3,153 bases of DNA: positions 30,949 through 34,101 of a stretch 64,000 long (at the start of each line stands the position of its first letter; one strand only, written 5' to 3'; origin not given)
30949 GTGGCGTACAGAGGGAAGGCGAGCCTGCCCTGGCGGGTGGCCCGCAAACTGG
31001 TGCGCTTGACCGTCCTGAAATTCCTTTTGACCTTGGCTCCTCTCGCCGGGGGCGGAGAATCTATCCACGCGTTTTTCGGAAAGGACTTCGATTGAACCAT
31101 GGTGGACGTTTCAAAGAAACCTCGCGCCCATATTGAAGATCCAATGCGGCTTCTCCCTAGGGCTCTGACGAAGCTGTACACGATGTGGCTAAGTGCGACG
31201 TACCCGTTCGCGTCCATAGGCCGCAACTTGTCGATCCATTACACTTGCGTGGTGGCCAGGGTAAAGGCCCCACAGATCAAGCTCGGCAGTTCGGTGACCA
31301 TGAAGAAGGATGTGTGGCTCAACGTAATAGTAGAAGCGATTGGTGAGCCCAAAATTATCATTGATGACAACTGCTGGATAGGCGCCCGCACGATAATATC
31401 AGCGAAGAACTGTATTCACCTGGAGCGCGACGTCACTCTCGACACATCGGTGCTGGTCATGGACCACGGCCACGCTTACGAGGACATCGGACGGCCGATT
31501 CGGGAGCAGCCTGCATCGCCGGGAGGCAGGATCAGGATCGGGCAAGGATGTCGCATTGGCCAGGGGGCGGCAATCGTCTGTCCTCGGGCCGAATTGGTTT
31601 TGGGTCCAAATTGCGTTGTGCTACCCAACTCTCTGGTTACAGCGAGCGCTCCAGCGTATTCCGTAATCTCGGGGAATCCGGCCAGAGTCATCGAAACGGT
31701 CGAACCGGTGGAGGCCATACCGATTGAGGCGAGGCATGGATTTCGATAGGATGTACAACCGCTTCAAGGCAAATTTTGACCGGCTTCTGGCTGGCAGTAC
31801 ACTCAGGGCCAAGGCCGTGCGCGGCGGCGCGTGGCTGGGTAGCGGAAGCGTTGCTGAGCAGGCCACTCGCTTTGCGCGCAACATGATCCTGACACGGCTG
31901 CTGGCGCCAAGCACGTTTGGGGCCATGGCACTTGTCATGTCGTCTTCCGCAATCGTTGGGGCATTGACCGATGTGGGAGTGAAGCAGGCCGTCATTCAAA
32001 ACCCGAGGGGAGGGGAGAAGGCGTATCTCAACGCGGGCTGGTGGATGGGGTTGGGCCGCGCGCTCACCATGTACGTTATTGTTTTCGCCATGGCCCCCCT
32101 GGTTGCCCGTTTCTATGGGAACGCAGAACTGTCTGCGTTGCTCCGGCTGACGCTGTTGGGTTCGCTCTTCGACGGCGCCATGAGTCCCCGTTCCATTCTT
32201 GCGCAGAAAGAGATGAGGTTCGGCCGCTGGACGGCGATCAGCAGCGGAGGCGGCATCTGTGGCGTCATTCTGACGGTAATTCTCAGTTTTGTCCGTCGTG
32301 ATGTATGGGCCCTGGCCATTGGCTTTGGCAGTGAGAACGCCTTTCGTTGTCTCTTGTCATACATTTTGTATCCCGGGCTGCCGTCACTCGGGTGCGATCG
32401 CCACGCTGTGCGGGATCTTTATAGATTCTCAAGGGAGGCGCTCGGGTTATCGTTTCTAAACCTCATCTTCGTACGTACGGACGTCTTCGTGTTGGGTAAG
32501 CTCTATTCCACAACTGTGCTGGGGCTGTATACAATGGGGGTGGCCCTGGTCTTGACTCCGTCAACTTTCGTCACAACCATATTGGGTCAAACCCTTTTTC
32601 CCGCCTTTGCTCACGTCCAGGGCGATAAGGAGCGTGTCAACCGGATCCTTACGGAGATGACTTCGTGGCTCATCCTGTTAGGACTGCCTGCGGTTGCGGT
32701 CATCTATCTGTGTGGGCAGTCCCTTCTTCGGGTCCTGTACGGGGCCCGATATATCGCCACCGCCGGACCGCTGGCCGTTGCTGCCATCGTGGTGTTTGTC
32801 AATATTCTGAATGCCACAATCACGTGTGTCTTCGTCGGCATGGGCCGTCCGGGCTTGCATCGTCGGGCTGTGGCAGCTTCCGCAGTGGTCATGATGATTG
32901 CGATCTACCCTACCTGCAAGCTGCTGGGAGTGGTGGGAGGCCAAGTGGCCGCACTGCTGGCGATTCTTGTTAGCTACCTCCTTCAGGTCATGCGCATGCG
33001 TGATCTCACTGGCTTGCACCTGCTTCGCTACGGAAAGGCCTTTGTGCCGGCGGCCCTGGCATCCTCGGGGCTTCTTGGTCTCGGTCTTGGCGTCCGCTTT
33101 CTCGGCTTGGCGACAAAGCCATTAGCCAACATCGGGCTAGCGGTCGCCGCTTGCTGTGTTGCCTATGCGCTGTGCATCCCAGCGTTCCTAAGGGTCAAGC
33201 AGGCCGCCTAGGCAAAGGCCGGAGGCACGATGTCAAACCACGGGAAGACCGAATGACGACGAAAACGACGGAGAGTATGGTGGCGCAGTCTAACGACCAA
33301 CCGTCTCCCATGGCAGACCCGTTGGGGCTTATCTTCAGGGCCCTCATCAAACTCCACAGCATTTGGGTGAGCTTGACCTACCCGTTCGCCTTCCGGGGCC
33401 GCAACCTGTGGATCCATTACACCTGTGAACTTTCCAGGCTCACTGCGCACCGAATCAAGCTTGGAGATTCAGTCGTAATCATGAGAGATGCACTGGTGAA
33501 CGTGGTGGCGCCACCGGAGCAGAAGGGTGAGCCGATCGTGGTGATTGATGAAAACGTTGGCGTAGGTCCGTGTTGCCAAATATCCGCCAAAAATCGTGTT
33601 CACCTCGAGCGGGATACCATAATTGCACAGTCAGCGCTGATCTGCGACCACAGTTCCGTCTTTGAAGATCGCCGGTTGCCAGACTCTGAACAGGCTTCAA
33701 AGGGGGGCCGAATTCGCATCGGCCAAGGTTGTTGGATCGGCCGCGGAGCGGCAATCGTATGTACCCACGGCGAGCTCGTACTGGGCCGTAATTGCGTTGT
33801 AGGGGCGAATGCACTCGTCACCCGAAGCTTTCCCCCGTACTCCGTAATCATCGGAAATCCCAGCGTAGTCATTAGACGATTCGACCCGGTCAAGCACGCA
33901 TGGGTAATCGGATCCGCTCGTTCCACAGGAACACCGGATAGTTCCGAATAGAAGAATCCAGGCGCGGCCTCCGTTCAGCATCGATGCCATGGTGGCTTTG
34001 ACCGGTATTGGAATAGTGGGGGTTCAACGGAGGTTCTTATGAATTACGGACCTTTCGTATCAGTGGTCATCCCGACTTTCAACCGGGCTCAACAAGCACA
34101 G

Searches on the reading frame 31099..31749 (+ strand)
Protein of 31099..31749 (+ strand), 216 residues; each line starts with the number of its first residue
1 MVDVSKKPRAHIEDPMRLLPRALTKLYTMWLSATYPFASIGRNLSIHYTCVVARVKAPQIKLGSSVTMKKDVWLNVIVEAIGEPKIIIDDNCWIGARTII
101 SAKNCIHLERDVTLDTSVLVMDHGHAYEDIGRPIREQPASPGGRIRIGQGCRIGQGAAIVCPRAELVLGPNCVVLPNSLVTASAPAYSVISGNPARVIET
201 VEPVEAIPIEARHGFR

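Call 8: search_protein_families(library=pfam, proteins=[window:31099-31749:+], max_evalue=0.001)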
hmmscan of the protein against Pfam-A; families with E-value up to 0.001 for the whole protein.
window:31099-31749:+ (216 aa): 2 families
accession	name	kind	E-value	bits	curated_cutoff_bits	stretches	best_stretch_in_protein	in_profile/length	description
PF00132.30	Hexapep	-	5.8e-06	26.2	27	0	143-159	18-34/36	Bacterial transferase hexapeptide (six repeats)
PF14602.12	Hexapep_2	-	1.2e-05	25.4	27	0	86-115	2-27/34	Hexapeptide repeat of succinyl-transferase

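Call 100: search_protein_families(library=ncbifam, proteins=[window:31099-31749:+], max_evalue=1e-8)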
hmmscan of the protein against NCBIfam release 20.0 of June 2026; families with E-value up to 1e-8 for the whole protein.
window:31099-31749:+ (216 aa): 1 family
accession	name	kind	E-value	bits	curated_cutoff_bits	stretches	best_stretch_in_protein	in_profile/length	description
NF007240.0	PRK09677.1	equivalog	5e-14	52.2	243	1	59-201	43-184/192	putative lipopolysaccharide biosynthesis O-acetyl transferase WbbJ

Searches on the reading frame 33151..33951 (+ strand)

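Call 8: search_protein_families(library=pfam, proteins=[window:33151-33951:+], max_evalue=0.001)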
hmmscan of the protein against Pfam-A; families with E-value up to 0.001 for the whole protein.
window:33151-33951:+ (266 aa): 3 families
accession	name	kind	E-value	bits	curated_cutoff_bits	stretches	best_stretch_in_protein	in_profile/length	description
PF25084.1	LbH_EIF2B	-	5e-05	23.7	54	0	179-240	13-70/105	EIF2B subunit epsilon LbH domain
PF00132.30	Hexapep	-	6.3e-05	22.9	27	0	188-225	2-36/36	Bacterial transferase hexapeptide (six repeats)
PF14602.12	Hexapep_2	-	0.00041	20.5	27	0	188-225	2-34/34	Hexapeptide repeat of succinyl-transferase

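Call 100: search_protein_families(library=ncbifam, proteins=[window:33151-33951:+], max_evalue=1e-8)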
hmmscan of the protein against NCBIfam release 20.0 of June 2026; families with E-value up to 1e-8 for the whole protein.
window:33151-33951:+ (266 aa): 6 families
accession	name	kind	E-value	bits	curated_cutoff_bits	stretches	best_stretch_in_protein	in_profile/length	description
NF007240.0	PRK09677.1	equivalog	1.5e-19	70.2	243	1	127-251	63-191/192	putative lipopolysaccharide biosynthesis O-acetyl transferase WbbJ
TIGR03570.1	NeuD_NnaD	subfamily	4.5e-12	46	160.8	1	130-238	100-201/202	NeuD/PglB/VioB family sugar acetyltransferase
NF007797.0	PRK10502.1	subfamily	5.7e-11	42.4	192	1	131-242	74-177/183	WcaF family extracellular polysaccharide biosynthesis acetyltransferase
TIGR03308.1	phn_thr-fam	hypoth_equivalog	7.4e-11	42.3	201.65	1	182-243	103-161/204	phosphonate metabolim protein, transferase hexapeptide repeat family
NF000311.1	Vat_ABCDEFH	equivalog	5.1e-10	39.3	300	0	174-245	97-166/201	Vat family streptogramin A O-acetyltransferase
NF041874.1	EPS_EpsC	equivalog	2.5e-09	37.1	150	1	156-243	82-166/168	serine O-acetyltransferase EpsC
